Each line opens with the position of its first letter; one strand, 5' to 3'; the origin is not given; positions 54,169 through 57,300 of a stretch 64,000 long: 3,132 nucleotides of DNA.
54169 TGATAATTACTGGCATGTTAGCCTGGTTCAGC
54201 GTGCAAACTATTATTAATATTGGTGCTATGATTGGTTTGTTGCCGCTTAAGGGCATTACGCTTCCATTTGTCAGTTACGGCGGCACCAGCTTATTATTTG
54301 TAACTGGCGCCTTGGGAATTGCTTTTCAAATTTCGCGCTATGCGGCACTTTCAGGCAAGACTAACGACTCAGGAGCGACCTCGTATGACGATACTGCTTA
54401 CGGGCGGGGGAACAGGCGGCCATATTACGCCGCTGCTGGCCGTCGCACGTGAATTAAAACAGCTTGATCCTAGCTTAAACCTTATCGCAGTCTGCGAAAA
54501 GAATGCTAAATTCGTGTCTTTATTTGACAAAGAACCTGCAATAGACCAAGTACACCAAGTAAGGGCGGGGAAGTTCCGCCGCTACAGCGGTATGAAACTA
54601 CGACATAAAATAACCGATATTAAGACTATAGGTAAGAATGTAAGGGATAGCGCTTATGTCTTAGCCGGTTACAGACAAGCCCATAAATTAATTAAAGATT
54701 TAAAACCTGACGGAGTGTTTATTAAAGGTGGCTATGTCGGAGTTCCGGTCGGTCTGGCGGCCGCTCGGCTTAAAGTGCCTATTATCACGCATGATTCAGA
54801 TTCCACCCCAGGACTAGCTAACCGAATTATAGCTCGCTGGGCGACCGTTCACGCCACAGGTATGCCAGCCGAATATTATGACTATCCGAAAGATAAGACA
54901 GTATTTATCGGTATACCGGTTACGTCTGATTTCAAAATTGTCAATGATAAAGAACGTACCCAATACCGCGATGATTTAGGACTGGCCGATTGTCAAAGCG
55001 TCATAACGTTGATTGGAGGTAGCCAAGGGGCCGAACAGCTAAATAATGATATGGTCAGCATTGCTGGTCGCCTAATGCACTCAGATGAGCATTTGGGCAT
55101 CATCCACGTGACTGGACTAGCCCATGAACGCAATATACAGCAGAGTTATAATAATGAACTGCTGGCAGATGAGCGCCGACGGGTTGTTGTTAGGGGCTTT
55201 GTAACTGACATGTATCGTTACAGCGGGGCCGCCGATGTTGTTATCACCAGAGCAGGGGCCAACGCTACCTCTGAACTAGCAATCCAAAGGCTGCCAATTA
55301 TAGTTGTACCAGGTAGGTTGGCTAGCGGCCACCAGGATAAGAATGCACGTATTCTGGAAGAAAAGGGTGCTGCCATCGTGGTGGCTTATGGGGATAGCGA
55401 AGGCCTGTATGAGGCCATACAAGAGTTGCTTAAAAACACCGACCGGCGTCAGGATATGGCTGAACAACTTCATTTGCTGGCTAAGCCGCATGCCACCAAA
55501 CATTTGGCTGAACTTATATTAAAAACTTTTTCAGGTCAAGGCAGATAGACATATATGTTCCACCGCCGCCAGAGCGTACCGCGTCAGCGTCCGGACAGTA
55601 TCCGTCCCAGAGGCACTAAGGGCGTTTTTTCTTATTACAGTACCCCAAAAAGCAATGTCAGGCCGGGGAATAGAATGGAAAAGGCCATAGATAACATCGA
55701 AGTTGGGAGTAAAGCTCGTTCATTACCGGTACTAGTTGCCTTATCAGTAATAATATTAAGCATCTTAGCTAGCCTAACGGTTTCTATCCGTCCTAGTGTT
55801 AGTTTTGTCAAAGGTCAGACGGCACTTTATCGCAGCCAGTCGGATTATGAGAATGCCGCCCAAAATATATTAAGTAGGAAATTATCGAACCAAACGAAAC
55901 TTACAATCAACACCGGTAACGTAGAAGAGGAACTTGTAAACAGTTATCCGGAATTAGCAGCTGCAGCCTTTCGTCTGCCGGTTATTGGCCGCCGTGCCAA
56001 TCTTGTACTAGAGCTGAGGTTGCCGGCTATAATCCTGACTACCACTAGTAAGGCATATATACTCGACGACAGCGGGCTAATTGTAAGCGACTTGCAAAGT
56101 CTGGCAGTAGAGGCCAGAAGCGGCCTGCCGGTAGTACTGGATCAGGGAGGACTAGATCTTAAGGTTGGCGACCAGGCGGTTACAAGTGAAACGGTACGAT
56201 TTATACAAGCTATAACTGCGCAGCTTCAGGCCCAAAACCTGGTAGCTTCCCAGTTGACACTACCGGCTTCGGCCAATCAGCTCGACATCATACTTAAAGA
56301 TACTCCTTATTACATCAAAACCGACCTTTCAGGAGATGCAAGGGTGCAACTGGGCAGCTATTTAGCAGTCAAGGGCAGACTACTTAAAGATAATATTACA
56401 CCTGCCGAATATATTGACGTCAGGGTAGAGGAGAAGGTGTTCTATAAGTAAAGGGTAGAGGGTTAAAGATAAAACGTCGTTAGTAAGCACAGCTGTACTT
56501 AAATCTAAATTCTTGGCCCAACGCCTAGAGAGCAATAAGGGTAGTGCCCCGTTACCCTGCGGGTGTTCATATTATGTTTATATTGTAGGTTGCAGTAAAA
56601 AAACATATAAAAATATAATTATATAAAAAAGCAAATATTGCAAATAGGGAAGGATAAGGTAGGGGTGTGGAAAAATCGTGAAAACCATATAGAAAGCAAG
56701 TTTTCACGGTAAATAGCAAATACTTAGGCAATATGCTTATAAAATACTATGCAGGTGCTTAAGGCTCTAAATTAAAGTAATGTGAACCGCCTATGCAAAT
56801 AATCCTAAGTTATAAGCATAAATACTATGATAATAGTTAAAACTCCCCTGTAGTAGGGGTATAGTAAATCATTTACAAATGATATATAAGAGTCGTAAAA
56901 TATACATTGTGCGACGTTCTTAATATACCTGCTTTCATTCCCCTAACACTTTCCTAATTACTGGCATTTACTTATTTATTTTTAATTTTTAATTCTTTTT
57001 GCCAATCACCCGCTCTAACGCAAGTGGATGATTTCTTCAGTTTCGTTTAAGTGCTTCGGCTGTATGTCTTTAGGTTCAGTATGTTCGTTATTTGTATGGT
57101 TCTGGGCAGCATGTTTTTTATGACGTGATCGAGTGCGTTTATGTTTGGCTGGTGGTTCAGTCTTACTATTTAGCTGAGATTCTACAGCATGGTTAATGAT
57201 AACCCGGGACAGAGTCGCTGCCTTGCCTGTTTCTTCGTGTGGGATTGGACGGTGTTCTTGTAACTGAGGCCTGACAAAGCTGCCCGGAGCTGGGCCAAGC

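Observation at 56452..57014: Gene-polarity switch at a 563-bp AT-rich non-coding spacer with a dif-like site: candidate replication terminus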

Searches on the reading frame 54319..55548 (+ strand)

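Call 10: search_protein_families(library=pfam, proteins=[window:54319-55548:+])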
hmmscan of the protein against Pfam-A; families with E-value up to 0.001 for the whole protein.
window:54319-55548:+ (409 aa): 2 families
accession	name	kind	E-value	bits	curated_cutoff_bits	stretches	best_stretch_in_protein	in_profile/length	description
PF04101.22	Glyco_tran_28_C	-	5.3e-28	98.6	22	1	228-394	1-164/166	Glycosyltransferase family 28 C-terminal domain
PF03033.26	Glyco_transf_28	-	3.1e-24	86.1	26.2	1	25-176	1-135/139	Glycosyltransferase family 28 N-terminal domain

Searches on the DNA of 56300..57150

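Call 13: search_rna_families(source=window, start=56300, end=57150, threshold=evalue, max_evalue=10)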
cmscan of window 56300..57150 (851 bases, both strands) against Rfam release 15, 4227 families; matches with E-value up to 10: 4.
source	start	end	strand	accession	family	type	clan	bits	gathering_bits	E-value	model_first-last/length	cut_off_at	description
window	56439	56475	-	RF01379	CRISPR-DR66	Gene; CRISPR;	CL00014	16.8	45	6.6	1-37/37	no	CRISPR RNA direct repeat element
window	56841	56908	-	RF02568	UptR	Gene; sRNA;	-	16.1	100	8.1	1-92/92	no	Escherichia coli small RNA (uptR) gene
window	56562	56589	+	RF01104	SBWMV2_UPD-PKb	Cis-reg;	-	15.1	39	6.1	1-29/29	no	Pseudoknot of upstream pseudoknot domain (UPD) of the 3'UTR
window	56836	56906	+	RF02218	ZNRD1-AS1_1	Gene; lncRNA;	-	13.1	50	8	1-68/68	no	ZNRD1 antisense RNA 1 conserved region 1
